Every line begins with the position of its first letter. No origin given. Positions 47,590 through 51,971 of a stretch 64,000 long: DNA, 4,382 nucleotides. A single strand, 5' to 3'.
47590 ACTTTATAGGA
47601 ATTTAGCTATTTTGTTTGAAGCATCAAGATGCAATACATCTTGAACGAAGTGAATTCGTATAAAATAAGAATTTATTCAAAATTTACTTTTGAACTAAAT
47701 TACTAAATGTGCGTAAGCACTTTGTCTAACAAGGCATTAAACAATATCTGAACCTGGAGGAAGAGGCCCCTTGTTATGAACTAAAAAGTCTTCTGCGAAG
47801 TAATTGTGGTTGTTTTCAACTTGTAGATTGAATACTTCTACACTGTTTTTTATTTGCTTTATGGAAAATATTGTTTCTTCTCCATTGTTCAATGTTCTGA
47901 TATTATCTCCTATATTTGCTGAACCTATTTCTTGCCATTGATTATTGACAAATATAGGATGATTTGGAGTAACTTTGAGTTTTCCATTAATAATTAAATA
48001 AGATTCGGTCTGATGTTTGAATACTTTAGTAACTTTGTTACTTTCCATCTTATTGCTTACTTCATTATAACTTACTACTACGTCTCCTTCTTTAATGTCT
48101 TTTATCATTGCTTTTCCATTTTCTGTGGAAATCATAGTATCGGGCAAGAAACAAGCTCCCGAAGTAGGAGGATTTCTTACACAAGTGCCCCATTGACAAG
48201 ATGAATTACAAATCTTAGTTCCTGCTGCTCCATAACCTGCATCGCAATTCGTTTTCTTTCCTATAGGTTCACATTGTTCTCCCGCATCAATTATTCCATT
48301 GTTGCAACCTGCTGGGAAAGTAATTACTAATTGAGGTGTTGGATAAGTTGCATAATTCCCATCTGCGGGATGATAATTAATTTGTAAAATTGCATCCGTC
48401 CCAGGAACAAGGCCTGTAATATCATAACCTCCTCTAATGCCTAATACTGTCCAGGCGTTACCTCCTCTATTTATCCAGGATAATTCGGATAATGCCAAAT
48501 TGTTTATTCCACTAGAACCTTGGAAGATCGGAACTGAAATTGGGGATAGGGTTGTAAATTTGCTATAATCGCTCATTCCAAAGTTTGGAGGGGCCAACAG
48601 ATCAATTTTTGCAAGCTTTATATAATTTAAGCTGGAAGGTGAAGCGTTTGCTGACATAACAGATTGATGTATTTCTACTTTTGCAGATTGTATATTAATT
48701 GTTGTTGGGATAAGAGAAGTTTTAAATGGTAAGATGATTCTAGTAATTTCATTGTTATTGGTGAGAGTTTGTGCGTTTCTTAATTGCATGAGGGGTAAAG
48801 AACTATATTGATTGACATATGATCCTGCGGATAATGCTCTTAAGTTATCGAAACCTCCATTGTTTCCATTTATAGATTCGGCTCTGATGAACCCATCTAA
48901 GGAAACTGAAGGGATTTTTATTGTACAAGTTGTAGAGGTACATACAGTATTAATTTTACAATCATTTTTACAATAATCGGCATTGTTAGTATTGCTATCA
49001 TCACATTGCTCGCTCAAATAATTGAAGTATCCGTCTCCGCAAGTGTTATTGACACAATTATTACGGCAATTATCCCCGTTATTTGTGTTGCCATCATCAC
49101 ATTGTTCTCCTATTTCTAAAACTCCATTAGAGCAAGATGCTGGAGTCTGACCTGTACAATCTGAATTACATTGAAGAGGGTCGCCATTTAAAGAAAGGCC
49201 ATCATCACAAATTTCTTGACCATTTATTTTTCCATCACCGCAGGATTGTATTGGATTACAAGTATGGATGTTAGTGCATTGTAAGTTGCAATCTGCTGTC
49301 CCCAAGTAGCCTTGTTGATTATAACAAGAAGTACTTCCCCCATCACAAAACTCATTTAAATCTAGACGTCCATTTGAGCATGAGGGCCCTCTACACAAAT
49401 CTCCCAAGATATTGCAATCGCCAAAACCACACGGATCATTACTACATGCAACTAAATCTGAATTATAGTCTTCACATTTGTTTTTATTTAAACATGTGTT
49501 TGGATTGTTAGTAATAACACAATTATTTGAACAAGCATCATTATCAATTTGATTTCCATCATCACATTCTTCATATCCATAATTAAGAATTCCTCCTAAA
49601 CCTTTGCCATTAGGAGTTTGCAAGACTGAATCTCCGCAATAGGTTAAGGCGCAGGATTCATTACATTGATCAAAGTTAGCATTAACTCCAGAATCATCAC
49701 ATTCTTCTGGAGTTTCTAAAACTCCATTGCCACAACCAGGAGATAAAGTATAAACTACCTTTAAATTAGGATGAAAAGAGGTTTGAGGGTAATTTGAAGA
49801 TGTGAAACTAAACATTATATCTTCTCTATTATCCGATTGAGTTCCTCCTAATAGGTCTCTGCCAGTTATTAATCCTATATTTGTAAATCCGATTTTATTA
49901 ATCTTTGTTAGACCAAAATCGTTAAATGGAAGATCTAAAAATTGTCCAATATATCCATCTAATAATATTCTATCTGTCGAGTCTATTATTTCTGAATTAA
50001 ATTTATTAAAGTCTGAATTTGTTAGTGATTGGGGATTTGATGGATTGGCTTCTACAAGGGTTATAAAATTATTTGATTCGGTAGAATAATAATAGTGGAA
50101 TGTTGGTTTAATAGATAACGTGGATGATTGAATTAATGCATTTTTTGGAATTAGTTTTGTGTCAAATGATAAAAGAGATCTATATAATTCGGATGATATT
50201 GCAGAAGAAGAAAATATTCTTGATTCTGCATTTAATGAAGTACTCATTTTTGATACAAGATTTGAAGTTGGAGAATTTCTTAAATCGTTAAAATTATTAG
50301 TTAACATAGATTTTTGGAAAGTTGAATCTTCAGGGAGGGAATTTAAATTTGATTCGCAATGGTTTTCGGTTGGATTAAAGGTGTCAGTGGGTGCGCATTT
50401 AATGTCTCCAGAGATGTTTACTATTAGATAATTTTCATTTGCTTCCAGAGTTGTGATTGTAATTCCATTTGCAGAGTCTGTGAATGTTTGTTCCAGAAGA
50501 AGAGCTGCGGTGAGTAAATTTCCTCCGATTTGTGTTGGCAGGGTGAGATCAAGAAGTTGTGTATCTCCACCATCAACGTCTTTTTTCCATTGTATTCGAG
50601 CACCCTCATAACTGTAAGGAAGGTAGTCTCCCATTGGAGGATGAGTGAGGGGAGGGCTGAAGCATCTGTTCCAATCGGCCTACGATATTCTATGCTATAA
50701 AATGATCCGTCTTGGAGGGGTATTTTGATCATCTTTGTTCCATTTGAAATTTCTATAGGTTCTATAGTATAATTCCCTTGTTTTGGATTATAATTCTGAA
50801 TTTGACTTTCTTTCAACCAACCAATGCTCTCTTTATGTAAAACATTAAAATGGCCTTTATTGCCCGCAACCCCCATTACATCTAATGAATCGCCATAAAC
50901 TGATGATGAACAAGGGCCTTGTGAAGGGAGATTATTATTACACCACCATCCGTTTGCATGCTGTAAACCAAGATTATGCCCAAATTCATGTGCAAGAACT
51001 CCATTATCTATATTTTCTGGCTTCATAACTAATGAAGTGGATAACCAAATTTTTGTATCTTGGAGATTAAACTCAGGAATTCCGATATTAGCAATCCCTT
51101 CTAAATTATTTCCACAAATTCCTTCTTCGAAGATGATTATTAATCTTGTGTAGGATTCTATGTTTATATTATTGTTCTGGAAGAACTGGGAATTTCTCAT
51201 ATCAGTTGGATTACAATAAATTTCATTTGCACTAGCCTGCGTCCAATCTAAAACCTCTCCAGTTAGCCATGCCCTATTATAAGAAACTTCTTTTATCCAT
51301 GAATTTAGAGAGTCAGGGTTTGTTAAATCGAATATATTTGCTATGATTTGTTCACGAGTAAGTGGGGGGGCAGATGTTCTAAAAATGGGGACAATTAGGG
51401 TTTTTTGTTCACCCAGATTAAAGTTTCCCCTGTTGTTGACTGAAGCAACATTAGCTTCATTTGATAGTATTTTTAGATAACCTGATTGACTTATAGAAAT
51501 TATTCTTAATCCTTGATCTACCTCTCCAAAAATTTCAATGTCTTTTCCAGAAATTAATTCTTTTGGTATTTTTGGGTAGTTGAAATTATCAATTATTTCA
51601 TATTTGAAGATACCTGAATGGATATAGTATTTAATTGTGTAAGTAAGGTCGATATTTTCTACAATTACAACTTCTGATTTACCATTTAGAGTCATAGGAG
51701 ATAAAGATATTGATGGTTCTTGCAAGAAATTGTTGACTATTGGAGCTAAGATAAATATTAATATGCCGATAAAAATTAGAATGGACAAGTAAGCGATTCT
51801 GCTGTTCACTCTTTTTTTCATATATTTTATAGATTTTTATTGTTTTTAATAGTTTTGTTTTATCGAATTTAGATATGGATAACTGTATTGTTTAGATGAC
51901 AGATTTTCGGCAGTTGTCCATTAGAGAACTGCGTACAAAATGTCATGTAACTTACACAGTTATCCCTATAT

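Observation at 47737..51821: Second, much larger protease-Hint fusion on the opposite strand with a near-identical Hint module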

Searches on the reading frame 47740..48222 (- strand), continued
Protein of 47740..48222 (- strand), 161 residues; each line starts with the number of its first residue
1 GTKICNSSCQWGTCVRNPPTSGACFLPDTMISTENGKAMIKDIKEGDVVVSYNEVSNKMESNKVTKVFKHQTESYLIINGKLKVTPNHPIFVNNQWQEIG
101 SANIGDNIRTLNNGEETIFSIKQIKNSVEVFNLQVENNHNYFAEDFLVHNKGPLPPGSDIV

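Call 60: search_protein_families(library=pfam, proteins=[P0086, P0087, P0082, P0062, P0089, P0104, P0061, P0126], max_evalue=0.001)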
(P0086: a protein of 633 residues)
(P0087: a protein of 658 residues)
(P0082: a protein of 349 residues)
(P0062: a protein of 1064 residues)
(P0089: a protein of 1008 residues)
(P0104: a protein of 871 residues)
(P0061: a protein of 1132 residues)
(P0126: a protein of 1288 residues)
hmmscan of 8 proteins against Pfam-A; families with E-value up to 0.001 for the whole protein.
P0086 (633 aa): 5 families
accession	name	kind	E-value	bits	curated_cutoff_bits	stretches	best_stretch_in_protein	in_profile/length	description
PF07591.16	PT-HINT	-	6e-18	65.9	27.7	1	503-626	1-133/137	Pretoxin HINT domain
PF13948.11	DUF4215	-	1.8e-15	57.4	27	2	360-393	15-47/47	Domain of unknown function (DUF4215)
PF13403.11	Hint_2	-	9.9e-06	26.4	28.4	1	496-540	1-45/147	Hint domain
PF14623.11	Vint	-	1.6e-05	25.2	27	1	497-570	2-71/166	Hint-domain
PF14890.11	Intein_splicing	-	0.00064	20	35.8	0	506-622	74-155/155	Intein splicing domain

P0087 (658 aa): 7 families
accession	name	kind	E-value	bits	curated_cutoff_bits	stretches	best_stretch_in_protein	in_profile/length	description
PF07591.16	PT-HINT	-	1.1e-14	55.3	27.7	1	525-644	1-129/137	Pretoxin HINT domain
PF13948.11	DUF4215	-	3.9e-07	30.7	27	2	250-288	11-46/47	Domain of unknown function (DUF4215)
PF14623.11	Vint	-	2.6e-06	27.8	27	1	519-594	2-73/166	Hint-domain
PF07588.17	DUF1554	-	5.4e-06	26.7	27.5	1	301-434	2-131/136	Protein of unknown function (DUF1554)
PF13403.11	Hint_2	-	8.8e-06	26.6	28.4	1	518-552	1-35/147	Hint domain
PF14890.11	Intein_splicing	-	1.3e-05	25.5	35.8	0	530-594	7-81/155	Intein splicing domain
PF06482.17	Endostatin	-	3.4e-05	24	29.4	1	303-390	10-96/170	Collagenase NC10 and Endostatin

P0082 (349 aa): 5 families
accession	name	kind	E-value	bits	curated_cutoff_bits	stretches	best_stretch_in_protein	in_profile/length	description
PF07591.16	PT-HINT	-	1.5e-17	64.6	27.7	1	217-336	1-129/137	Pretoxin HINT domain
PF13403.11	Hint_2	-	1.2e-06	29.5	28.4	1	210-254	1-45/147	Hint domain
PF13948.11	DUF4215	-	1.3e-06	29.1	27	0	66-106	9-47/47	Domain of unknown function (DUF4215)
PF14890.11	Intein_splicing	-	1.2e-05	25.6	35.8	0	225-286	9-81/155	Intein splicing domain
PF14623.11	Vint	-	0.0001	22.6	27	1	211-284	2-71/166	Hint-domain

P0062 (1064 aa): 5 families
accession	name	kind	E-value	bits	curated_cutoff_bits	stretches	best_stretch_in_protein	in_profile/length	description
PF07591.16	PT-HINT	-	3.6e-44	150.8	27.7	4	441-563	3-128/137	Pretoxin HINT domain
PF13403.11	Hint_2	-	8.8e-28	98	28.4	2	26-62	2-38/147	Hint domain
PF14890.11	Intein_splicing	-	1.6e-25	90.1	35.8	1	453-526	18-99/155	Intein splicing domain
PF01079.26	Hint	-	1e-21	78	29.7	2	22-92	9-84/213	Hint module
PF04280.21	Tim44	-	1.6e-10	41.7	29.6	1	840-932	14-102/147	Tim44-like domain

P0089 (1008 aa): 7 families
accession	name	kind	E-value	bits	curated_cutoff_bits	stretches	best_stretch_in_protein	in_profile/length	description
PF07591.16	PT-HINT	-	7.4e-44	149.8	27.7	4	33-160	3-133/137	Pretoxin HINT domain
PF13403.11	Hint_2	-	2.9e-30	106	28.4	3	25-60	2-37/147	Hint domain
PF04280.21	Tim44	-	4.7e-21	75.9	29.6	2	654-791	8-147/147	Tim44-like domain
PF01079.26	Hint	-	2.9e-20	73.2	29.7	1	151-267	5-136/213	Hint module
PF14890.11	Intein_splicing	-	1.6e-18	67.4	35.8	0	529-568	116-155/155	Intein splicing domain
PF14623.11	Vint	-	3.8e-14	53.3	27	1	24-93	1-65/166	Hint-domain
PF16450.11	Prot_ATP_ID_OB_C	-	0.00061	20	23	0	198-259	3-54/56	Proteasomal ATPase OB C-terminal domain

P0104 (871 aa): 7 families
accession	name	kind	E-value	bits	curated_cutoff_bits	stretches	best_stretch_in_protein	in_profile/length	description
PF07591.16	PT-HINT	-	3.1e-41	141.3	27.7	3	301-428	2-131/137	Pretoxin HINT domain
PF04280.21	Tim44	-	9.5e-31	107.3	29.6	2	715-843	16-146/147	Tim44-like domain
PF01079.26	Hint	-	1.8e-25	90.2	29.7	3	154-227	8-87/213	Hint module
PF14890.11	Intein_splicing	-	1.1e-22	81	35.8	0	51-112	27-94/155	Intein splicing domain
PF13403.11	Hint_2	-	1.5e-18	68.1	28.4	1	294-337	2-45/147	Hint domain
PF17516.8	ProQ_C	-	1.3e-05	24.9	23.3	0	371-398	1-28/51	ProQ C-terminal domain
PF01197.23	Ribosomal_L31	-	0.00011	22.7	27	0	87-101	39-53/65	Ribosomal protein L31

P0061 (1132 aa): 12 families
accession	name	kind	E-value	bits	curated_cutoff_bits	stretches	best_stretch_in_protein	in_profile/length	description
PF07591.16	PT-HINT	-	3e-55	186.7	27.7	5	456-577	9-131/137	Pretoxin HINT domain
PF01079.26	Hint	-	5.7e-42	144.1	29.7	3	573-652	6-89/213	Hint module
PF14890.11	Intein_splicing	-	1.3e-32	113.1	35.8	1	615-714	33-155/155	Intein splicing domain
PF13403.11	Hint_2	-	6.5e-30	104.9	28.4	2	307-342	2-36/147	Hint domain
PF04280.21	Tim44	-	1.3e-25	90.6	29.6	2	787-927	4-146/147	Tim44-like domain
PF14623.11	Vint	-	1.4e-22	80.7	27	0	579-652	1-67/166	Hint-domain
PF05203.21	Hom_end_hint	-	3.2e-12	47.4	32.1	0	580-610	1-31/228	Hom_end-associated Hint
PF17820.7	PDZ_6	-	3.3e-10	40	27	0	247-274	13-39/54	PDZ domain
PF20260.4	PUA_4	-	1e-07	32.4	23.9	0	251-264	15-28/48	RNA methyltransferase PUA domain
PF23835.1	DUF7205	-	6.4e-06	26.4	27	0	250-348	12-106/128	Domain of unknown function (DUF7205)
PF13180.12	PDZ_2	-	0.00028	21.5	27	0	517-536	25-43/80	PDZ domain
PF17816.7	PDZ_4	-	0.00063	20.5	23.1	0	657-675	26-44/114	PDZ domain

P0126 (1288 aa): 7 families
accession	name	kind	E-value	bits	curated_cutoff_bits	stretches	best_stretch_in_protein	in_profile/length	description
PF08517.17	AXH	-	5.6e-40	136.9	33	3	39-135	1-109/116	Ataxin-1 and HBP1 module (AXH)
PF01079.26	Hint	-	3e-35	122.2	29.7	4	330-458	7-132/213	Hint module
PF05203.21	Hom_end_hint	-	7.8e-26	91.9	32.1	3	38-76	1-39/228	Hom_end-associated Hint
PF14623.11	Vint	-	2.3e-19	70.2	27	1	37-113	1-71/166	Hint-domain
PF14890.11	Intein_splicing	-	2.4e-14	53.9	35.8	1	345-485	3-155/155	Intein splicing domain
PF13403.11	Hint_2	-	9.5e-13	49.2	28.4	0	38-69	2-32/147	Hint domain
PF07591.16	PT-HINT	-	2.4e-10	41.2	27.7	1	190-334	1-130/137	Pretoxin HINT domain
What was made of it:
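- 48181..48306 (-): Seventh, degenerate Cys-rich repeat (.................C) immediately before the Hint. Cys-rich repeats also precede the Hint in P0086, P0087 and P0082 (call 60).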

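Call 65: predict_structure(alignment_id=A3)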
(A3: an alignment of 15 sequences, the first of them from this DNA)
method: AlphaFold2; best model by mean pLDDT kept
length: 130 residues; sequences in the alignment: 15
mean_pLDDT: 95.3   pTM: 0.88
mean pLDDT of the five models: 95.3, 95.1, 94.9, 94.7, 94.4
residues with pLDDT >= 90: 119; 70-90: 9; 50-70: 2; < 50: 0
segments of 3 or more residues with pLDDT < 50: none
pLDDT, mean of each block of 10 residues (from residue 1): 98 97 97 92 97 97 96 96 94 97 97 95 86
secondary structure, 60 per line:
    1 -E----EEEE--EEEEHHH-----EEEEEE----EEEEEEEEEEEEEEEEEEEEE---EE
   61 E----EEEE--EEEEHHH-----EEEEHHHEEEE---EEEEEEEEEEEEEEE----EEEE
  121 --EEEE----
elements in order: E7-10 E13-16 E25-30 E35-55 E59-61 E66-69 E72-75 E84-87 E91-94 E98-112 E117-120 E123-126
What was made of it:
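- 47773..48153 (-): Hint domain (127 aa). Cys1 (48153-48151), block B TPNH (47970-47959), terminal His-Asn (47778-47773). AF2 pLDDT 95.3 (call 65).
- On A-type BIL / Pfam PT-HINT (PF07591) Hint domain: AF2 pLDDT 95.3 and pTM 0.88 (call 65).
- Tried and rejected: A 15-sequence alignment gave 95.3 (call 65).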

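Call 68: fold_search(model_id=the predicted structure, library=pdb)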
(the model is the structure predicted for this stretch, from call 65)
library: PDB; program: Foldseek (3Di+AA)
matches with E <= 10: 229; with E <= 0.001: 60
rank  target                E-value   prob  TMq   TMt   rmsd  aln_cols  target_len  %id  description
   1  6y75_B                8.4e-12  1.00  0.90  0.78   2.4       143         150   31  BIL2 domain from T.thermophila BUBL1 locus (C1A-N143A) (released 2021-02-03)
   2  6tmm_AAA              1.6e-11  1.00  0.91  0.76   2.6       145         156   30  BIL2 domain from T.thermophila BUBL1 locus (C1A-N143A) (released 2020-12-16)
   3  6y75_A                1.9e-11  1.00  0.92  0.78   2.1       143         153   29  BIL2 domain from T.thermophila BUBL1 locus (C1A-N143A) (released 2021-02-03)
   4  6tmm_BBB              2.4e-11  1.00  0.91  0.77   2.3       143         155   30  BIL2 domain from T.thermophila BUBL1 locus (C1A-N143A) (released 2020-12-16)
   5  2lwy_MODEL_1_A        5.8e-10  1.00  0.90  0.85   1.6       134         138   28  Solution Structure of Bacterial Intein-Like domain from Clostridium thermocellum (released 2013-05-08)
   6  6frh_A                2.1e-09  1.00  0.82  0.67   2.8       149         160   23  Crystal structure of Ssp DnaB Mini-Intein variant M86 (released 2019-01-30)
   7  6frh_B                4.2e-09  1.00  0.79  0.70   3.7       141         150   25  Crystal structure of Ssp DnaB Mini-Intein variant M86 (released 2019-01-30)
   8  1mi8                  5.7e-09  1.00  0.84  0.78   2.6       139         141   27  2.0 Angstrom crystal structure of a DnaB intein from Synechocystis sp. PCC 6803 (released 2003-08-19)
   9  6frg                  1.3e-08  1.00  0.79  0.66   6.0       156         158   24  Crystal structure of G-1F mutant of Ssp DnaB Mini-Intein variant M86 (released 2019-01-30)
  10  6qaz                  1.6e-08  1.00  0.80  0.81   2.6       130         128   25  Crystal structure of gp41-1 intein (released 2019-11-13)
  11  5i0a                  2.1e-08  1.00  0.76  0.70   3.5       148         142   23  RecA mini intein in complex with cisplatin (released 2016-09-21)
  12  2in0                  2.2e-08  1.00  0.75  0.71   3.2       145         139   23  crystal structure of Mtu recA intein splicing domain (released 2007-05-01)
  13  6fre                  2.7e-08  1.00  0.82  0.70   2.9       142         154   25  Crystal structure of G-1F/H73A mutant of Ssp DnaB Mini-Intein variant M86 (released 2019-01-30)
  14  6rpq                  3.8e-08  1.00  0.80  0.43   4.9       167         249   22  Crystal structure of PhoCDC21-1 intein (released 2019-08-14)
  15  6riz                  5.7e-08  1.00  0.80  0.81   2.6       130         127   24  Crystal structure of gp41-1 intein (C1A, F65W, D107C) (released 2020-04-29)
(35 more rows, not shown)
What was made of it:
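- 47773..48153 (-): Foldseek TM 0.90-0.92 to BIL2 and the Cth BIL (call 68).
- On A-type BIL / Pfam PT-HINT (PF07591) Hint domain: Foldseek TM 0.90-0.92 to 6Y75/6TMM/2LWY at E down to 8e-12 (call 68).
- On Hedgehog/Hog autoprocessing domain: TM to 1AT0 is 0.78 at 13% identity (call 68).
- Closest known: Hedgehog/Hog C-terminal autoprocessing domains. Same: The fold is shared (TM 0.78, call 68).
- AF2 pLDDT 95.3 and Foldseek TM 0.90-0.92 to the BIL structures, against 0.78 to the hedgehog Hog domain (calls 65, 68). The structurally closest solved protein is BIL2 of the BUBL locus (TM 0.90-0.92, call 68).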

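Call 69: list_cluster_members(proteins=[P0001, P0066, P0064, P0057])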
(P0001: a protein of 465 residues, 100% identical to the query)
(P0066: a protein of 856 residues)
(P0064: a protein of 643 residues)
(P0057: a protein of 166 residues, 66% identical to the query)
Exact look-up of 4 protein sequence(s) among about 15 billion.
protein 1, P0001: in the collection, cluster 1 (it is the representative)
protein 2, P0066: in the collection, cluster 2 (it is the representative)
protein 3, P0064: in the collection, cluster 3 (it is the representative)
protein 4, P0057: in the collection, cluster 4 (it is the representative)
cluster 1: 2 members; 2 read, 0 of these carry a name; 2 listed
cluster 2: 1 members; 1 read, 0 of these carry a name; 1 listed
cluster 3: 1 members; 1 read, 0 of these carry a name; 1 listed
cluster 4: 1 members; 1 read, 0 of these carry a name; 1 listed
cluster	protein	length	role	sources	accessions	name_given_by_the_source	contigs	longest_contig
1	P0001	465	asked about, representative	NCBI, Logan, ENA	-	-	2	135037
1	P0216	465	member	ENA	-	-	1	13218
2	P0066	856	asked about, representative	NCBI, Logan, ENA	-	-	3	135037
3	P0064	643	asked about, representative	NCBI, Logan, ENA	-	-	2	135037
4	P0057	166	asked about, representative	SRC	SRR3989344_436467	-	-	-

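Call 70: find_encoding_contigs(protein=P0216, flank=6000, max_places=3)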
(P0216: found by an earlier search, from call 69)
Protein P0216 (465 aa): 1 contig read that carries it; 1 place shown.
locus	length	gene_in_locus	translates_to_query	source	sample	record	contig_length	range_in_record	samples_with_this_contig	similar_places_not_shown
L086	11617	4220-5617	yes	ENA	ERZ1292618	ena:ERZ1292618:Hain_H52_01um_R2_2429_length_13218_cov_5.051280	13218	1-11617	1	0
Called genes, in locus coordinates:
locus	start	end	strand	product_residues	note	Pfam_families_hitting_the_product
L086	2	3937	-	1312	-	?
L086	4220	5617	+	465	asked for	-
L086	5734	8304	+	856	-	PF13948:DUF4215 (faint), PF13403:Hint_2 (faint), PF14623:Vint (weak), PF07591:PT-HINT, PF14890:Intein_splicing (faint)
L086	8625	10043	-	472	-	-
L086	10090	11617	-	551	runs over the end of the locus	-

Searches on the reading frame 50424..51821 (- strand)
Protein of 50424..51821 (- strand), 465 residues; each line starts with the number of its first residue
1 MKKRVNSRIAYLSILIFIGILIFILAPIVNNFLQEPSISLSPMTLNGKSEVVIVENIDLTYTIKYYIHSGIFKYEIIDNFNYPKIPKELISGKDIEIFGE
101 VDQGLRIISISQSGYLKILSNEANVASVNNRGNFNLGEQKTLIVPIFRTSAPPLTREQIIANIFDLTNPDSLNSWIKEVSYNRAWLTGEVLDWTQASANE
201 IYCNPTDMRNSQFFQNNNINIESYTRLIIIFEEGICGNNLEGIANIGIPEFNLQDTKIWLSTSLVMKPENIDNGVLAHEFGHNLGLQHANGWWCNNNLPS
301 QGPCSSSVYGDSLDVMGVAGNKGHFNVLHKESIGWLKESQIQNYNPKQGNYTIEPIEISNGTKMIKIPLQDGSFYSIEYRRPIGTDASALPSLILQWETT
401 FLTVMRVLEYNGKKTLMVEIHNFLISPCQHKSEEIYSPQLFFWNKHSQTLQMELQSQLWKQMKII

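Call 3: search_protein_families(library=pfam, proteins=[window:50424-51821:-], max_evalue=0.01)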
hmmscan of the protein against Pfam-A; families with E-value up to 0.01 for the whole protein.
window:50424-51821:- (465 aa): 7 families
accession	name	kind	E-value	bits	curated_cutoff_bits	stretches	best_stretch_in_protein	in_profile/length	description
PF05547.17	Peptidase_M6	-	3.6e-05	23.6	22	1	253-287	207-240/294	Immune inhibitor A peptidase M6, catalytic domain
PF13582.12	Reprolysin_3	-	0.0011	19.9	22.4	1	240-288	77-122/123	Metallo-peptidase family M12B Reprolysin-like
PF13688.12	Reprolysin_5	-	0.0014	19.3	27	1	226-306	93-171/196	Metallo-peptidase family M12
PF13574.12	Reprolysin_2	-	0.0016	18.8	27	1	187-304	33-159/195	Metallo-peptidase family M12B Reprolysin-like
PF01863.23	YgjP-like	-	0.0024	18.3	26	1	255-293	149-187/207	YgjP-like, metallopeptidase domain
PF12388.14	Peptidase_M57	-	0.0038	17.4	21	0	245-290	106-151/212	Dual-action HEIGH metallo-peptidase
PF00413.30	Peptidase_M10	-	0.0068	16.7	24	0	274-290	110-126/159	Matrixin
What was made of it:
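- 50958..50990 (-): Zinc-binding motif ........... (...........). Pfam Peptidase_M6 scores 23.6 bits against a cutoff of 22 (call 3).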

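Call 16: find_encoding_contigs(protein=window:50424-51821:-, flank=6000, max_places=6)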
Protein window:50424-51821:- (465 aa): 5 contigs read that carry it; 3 places shown.
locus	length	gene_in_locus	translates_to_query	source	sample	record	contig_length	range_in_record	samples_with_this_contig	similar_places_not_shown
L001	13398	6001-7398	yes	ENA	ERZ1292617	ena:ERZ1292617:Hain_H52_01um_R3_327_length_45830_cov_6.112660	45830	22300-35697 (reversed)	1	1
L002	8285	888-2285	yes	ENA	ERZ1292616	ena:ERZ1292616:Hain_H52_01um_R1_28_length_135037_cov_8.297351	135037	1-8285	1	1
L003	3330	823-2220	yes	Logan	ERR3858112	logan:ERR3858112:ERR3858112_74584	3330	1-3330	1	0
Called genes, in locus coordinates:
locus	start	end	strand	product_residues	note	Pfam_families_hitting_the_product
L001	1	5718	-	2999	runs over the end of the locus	-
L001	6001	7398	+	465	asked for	-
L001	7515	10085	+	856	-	PF13948:DUF4215 (faint), PF13403:Hint_2 (faint), PF14623:Vint (weak), PF07591:PT-HINT, PF14890:Intein_splicing (faint)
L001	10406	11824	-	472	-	-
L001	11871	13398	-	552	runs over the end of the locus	-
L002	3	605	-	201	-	?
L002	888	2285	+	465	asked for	-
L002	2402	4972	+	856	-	PF13948:DUF4215 (faint), PF13403:Hint_2 (faint), PF14623:Vint (weak), PF07591:PT-HINT, PF14890:Intein_splicing (faint)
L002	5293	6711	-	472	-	-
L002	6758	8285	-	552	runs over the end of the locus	-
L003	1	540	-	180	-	?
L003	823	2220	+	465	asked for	-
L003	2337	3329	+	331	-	?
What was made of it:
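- All four assemblies come from one well at 5-8x coverage (calls 16, 70).
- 47737..50634 (-): ORF2 (965 aa from its first ATG). It holds the rest of the protease beta region, DNRLRE-like domains, Cys-rich repeats, the Hint and the tail. As a stand-alone product it has no signal peptide. Gene callers start it even later, giving 856 aa (call 16).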

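Call 76: search_protein_families(library=ncbifam, proteins=[window:50424-51821:-], max_evalue=0.01)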
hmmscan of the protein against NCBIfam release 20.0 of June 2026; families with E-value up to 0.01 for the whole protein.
window:50424-51821:- (465 aa): 1 family
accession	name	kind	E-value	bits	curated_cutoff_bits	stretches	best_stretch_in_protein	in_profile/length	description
TIGR03296.1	M6dom_TIGR03296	domain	2.1e-10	41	110.8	1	262-389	156-277/286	M6 family metalloprotease domain-containing protein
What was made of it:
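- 50958..50990 (-): TIGR03296 M6 domain gives E=2e-10 but is below its cutoff (call 76).
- On Metzincin-type (clan MA(M)) M6/M11 metalloprotease: TIGR03296 scores 41 against 110.8 bits (call 76).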
